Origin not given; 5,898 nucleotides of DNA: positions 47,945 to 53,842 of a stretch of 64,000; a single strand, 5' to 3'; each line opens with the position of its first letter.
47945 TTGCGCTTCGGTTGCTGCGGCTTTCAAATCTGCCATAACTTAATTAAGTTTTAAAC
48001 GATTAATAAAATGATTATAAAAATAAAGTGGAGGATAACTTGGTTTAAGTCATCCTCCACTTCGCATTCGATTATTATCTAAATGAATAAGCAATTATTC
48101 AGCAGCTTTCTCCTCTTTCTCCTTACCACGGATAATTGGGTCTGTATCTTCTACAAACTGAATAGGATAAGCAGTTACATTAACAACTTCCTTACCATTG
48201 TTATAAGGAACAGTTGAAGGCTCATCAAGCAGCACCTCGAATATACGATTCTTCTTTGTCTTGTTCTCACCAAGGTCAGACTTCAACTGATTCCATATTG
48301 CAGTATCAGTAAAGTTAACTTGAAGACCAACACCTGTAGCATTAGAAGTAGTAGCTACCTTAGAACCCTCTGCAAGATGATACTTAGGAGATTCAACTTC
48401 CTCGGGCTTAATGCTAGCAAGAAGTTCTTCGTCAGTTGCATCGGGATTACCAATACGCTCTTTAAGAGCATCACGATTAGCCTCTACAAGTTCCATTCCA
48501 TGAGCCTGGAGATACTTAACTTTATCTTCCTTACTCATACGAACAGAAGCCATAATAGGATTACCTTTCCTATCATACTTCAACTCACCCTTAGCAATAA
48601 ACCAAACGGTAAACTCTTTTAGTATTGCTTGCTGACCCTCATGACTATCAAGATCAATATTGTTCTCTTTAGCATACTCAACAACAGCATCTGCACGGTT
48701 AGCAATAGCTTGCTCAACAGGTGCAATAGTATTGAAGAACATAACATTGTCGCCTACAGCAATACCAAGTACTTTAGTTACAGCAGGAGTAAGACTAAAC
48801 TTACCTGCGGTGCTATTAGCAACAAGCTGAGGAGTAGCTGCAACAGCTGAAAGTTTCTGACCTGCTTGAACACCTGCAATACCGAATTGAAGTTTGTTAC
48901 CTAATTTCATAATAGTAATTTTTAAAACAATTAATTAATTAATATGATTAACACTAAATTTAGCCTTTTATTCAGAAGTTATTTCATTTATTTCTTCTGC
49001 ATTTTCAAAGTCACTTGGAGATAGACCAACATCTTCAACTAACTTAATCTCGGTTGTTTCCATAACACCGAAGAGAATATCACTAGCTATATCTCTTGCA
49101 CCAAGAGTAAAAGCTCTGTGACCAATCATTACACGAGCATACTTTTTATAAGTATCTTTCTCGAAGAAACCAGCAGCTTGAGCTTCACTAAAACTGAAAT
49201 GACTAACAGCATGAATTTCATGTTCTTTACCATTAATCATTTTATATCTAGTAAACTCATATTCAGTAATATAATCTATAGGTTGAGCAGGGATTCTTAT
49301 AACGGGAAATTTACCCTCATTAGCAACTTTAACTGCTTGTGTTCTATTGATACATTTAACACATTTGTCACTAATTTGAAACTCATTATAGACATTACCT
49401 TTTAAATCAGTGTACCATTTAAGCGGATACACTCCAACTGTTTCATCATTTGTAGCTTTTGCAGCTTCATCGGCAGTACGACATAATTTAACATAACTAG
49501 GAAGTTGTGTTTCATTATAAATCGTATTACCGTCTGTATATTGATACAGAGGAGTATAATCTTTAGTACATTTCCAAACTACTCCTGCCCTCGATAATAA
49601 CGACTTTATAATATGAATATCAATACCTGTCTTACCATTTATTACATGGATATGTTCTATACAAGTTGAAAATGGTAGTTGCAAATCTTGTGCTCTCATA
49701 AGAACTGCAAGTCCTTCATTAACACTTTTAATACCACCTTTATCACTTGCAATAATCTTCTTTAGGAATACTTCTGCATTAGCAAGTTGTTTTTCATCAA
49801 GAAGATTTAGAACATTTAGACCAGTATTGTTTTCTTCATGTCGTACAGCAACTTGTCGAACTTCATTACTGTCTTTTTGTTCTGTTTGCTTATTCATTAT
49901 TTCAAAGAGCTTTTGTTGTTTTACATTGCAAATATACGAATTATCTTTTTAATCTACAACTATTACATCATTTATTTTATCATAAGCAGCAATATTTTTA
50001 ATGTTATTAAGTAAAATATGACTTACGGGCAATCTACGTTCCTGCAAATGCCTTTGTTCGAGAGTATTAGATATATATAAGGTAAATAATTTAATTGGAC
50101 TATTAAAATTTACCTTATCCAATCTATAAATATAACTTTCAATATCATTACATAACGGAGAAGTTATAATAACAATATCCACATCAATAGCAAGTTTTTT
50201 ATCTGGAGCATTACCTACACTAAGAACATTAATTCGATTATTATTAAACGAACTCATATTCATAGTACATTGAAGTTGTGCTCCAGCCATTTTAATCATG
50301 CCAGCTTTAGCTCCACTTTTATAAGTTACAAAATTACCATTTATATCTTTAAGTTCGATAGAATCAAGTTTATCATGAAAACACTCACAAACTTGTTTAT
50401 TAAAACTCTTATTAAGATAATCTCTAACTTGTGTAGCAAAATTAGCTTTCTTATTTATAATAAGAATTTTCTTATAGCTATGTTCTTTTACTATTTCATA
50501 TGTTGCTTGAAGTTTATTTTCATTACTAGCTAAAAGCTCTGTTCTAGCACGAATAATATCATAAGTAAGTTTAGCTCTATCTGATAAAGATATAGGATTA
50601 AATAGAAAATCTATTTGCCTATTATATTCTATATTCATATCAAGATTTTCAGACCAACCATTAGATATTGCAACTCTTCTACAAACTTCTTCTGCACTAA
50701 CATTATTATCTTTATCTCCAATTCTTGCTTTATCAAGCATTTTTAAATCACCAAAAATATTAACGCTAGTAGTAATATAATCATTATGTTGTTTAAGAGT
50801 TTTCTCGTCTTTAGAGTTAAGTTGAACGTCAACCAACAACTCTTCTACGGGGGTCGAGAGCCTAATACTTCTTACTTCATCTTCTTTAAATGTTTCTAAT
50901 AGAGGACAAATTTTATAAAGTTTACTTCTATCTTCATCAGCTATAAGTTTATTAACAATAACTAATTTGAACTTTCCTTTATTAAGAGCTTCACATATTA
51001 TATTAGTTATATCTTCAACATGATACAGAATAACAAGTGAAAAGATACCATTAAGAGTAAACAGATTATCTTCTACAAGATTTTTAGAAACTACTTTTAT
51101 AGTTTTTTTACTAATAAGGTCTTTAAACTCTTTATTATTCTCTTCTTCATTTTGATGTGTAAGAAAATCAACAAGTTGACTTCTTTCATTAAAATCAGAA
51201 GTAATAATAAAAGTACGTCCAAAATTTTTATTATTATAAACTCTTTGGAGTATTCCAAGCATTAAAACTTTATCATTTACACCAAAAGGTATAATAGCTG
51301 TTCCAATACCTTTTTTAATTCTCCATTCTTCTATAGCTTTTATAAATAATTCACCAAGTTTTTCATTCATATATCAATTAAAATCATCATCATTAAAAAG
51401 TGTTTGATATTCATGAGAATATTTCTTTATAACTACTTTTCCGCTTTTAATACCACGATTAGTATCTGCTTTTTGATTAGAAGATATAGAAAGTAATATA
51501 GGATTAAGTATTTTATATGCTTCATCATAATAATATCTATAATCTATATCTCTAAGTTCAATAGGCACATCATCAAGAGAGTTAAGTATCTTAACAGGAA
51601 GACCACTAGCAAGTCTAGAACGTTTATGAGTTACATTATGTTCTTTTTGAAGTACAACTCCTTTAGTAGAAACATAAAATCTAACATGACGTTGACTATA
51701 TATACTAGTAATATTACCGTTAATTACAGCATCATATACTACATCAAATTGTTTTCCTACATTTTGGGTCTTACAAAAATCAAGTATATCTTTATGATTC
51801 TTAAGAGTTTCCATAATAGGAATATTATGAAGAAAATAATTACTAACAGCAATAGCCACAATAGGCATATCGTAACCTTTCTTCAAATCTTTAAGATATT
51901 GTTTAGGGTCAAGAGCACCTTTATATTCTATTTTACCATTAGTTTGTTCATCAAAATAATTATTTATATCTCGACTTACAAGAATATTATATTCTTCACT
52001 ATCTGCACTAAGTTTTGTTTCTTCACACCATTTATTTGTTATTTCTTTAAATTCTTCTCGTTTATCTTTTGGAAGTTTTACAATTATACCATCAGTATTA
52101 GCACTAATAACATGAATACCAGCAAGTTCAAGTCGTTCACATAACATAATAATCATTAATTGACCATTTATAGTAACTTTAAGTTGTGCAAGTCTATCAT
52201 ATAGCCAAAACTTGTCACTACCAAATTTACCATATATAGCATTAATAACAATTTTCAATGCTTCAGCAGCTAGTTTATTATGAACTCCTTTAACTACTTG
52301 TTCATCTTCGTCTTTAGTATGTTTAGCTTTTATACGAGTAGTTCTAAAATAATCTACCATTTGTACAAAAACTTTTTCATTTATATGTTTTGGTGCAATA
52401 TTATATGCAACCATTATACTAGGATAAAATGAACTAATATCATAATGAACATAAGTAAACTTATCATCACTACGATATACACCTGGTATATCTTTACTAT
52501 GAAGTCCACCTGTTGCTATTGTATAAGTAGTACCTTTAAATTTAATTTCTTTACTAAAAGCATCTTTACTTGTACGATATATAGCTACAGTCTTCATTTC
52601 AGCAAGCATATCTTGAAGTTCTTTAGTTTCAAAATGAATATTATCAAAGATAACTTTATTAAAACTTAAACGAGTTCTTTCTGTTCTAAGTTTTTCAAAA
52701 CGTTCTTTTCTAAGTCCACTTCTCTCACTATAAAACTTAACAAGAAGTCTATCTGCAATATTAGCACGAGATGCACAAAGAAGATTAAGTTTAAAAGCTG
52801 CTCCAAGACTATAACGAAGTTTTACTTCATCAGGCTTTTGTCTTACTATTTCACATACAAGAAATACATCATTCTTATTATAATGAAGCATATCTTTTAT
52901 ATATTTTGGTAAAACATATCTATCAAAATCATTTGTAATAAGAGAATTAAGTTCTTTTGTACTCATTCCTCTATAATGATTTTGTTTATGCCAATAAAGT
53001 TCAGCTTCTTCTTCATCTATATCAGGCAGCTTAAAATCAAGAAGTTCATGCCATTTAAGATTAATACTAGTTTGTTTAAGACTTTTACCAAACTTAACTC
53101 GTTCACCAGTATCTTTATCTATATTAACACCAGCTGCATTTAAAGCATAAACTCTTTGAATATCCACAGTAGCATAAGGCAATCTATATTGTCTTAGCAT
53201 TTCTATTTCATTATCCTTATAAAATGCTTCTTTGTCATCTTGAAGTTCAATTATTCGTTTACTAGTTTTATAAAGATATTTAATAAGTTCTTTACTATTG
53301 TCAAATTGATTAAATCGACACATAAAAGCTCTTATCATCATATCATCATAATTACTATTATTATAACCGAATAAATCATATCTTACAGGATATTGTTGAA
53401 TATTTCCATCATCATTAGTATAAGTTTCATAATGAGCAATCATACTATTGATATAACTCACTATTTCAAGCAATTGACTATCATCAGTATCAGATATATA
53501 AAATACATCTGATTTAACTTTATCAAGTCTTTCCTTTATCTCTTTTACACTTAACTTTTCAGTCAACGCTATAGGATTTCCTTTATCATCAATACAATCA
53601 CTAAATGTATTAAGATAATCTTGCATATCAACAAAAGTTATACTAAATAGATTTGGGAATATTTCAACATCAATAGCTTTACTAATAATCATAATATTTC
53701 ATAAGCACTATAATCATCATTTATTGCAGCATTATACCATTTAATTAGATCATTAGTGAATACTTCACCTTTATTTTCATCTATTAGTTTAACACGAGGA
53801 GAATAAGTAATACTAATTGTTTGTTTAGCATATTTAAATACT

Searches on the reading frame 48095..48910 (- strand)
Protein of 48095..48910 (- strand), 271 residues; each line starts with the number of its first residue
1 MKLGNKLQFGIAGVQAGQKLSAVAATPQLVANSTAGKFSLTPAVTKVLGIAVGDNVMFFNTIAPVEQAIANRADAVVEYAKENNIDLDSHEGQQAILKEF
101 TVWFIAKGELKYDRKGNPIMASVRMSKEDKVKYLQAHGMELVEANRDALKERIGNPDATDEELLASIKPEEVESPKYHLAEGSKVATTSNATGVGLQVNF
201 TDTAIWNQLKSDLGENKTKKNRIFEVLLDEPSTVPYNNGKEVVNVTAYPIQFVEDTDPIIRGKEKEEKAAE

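Call 73: search_protein_families(library=pfam, proteins=[window:48095-48910:-], max_evalue=0.001)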
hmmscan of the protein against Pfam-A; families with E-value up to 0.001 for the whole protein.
window:48095-48910:- (271 aa): 0 families

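Call 76: search_protein_families(library=phrogs, proteins=[window:48095-48910:-], max_evalue=0.01)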
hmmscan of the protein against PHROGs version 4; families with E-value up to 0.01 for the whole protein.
window:48095-48910:- (271 aa): 0 families

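Call 107: search_protein_families(library=pfam, proteins=[window:48095-48910:-], max_evalue=1)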
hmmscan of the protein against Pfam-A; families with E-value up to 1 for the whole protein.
window:48095-48910:- (271 aa): 1 family
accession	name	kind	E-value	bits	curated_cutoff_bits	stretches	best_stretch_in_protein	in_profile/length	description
PF19807.5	DUF6290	-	0.097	13.3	27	1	121-154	4-40/72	Family of unknown function (DUF6290)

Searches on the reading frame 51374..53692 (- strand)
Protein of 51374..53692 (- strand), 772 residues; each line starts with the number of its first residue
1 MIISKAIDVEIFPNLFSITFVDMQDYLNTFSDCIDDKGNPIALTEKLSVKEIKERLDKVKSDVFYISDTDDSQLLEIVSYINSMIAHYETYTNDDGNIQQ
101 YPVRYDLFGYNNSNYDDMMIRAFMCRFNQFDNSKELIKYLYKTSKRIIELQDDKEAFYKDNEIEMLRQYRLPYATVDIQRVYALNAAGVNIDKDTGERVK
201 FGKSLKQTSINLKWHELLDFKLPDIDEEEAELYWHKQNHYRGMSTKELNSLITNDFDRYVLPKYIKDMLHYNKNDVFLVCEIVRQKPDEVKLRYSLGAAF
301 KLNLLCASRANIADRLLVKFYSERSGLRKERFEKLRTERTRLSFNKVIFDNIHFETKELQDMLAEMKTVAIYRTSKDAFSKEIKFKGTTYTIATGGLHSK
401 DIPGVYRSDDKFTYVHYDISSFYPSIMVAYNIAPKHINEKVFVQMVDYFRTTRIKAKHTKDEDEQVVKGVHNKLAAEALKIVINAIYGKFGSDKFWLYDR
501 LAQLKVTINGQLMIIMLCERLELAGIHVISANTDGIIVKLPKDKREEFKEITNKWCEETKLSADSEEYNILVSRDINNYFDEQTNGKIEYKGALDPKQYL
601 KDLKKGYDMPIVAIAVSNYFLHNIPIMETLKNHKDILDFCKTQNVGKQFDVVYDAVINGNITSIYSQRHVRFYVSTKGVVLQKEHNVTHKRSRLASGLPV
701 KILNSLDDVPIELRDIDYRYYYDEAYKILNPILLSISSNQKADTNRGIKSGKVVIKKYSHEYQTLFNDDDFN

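Call 18: search_protein_families(library=phrogs, proteins=[window:51374-53692:-], max_evalue=0.00001)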
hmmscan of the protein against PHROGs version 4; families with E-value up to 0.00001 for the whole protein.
window:51374-53692:- (772 aa): 3 families
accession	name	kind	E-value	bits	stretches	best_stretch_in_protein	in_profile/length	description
phrog_1252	-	DNA, RNA and nucleotide metabolism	1.2e-121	408.4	2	254-738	193-657/663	DNA polymerase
phrog_18505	-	DNA, RNA and nucleotide metabolism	2.2e-29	103.8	1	476-690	37-251/349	DNA polymerase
phrog_262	-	DNA, RNA and nucleotide metabolism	1.8e-12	47.2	1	476-579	513-632/856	DNA polymerase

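Call 19: search_dna_similar(query=window:51374-53692:-, collection=phages, mode=protein, max_rows=15)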
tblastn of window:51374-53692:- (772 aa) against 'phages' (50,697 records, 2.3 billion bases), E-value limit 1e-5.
Records with a match: 974; places in all: 977; records where one place covers at least 80% of the query: 71.
Best place of each record, by identity: 60-80% 5; <60% 969.
By first word of the organism name: Enterococcus 127; Rheinheimera 115; Pseudomonas 98; Vibrio 90; Klebsiella 77; Escherichia 56; uncultured 41; Leuconostoc 39; Rhodobacter 30; Flavobacterium 29; and 64 more.
By host as written in the record: - 128; Rheinheimera sp. BAL341 115; Klebsiella pneumoniae 46; Enterococcus faecalis 39; Pseudomonas aeruginosa 31; Rhodobacter capsulatus YW1 30; Escherichia coli 23; Enterococcus faecium 14; and 274 more.
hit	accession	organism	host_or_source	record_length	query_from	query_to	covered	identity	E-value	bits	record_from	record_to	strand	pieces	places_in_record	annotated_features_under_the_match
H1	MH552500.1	crAssphage sp. isolate ctcc615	mouse tissue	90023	1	770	100%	67.9%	0e+0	1106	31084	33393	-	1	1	hypothetical protein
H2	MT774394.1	uncultured phage cr271_1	pig feces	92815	1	765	99%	64.9%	0e+0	1046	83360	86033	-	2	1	DNA polymerase (x2) | Uracil-DNA glycosylase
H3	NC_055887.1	uncultured phage cr271_1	pig feces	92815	1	765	99%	64.9%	0e+0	1046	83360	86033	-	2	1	DNA polymerase (x2) | Uracil-DNA glycosylase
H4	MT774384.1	uncultured phage cr8_1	human feces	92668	1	770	100%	61.3%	0e+0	964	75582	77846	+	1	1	DNA polymerase | Uracil-DNA glycosylase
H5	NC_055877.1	uncultured phage cr8_1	human feces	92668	1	770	100%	61.3%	0e+0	964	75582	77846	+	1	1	DNA polymerase | Uracil-DNA glycosylase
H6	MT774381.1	uncultured phage cr3_1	human feces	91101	1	769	100%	53.2%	5e-180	800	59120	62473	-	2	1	DNA polymerase (x2) | hypothetical protein (x2)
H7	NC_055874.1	uncultured phage cr3_1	human feces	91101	1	769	100%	53.2%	5e-180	800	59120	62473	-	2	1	DNA polymerase (x2) | homing endonuclease | hypothetical protein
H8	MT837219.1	Bacteriophage sp.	human fecal samples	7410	1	770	100%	48.8%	3e-173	756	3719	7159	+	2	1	record has no annotation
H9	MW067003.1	CrAssphage sp. C0531BW4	stool sample from an infant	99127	6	772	99%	48.6%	0e+0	717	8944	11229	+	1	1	putative DNA polymerase family B | putative SWI2/SNF2 ATPase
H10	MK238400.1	CrAssphage ZA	Homo sapiens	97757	6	771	99%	48.4%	0e+0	706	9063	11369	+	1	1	putative DNA polymerase family B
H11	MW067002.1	CrAssphage sp. C0526BW15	stool sample from an infant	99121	6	771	99%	48.3%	0e+0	706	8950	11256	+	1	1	putative DNA polymerase family B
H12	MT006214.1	CrAssphage LMMB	human gut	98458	1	771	100%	47.9%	0e+0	705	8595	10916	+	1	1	DNA polymerase family B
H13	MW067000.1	CrAssphage sp. C0521BD4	stool sample from an infant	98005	6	771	99%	48.2%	0e+0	702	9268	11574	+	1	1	putative DNA polymerase family B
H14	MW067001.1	CrAssphage sp. C0521BW15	stool sample from an infant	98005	6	771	99%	48.2%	0e+0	702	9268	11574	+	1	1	putative DNA polymerase family B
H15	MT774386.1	uncultured phage cr110_1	human feces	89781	1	768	99%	47.8%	0e+0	703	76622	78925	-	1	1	DNA polymerase family B | putative uracyl-DNA glycosylase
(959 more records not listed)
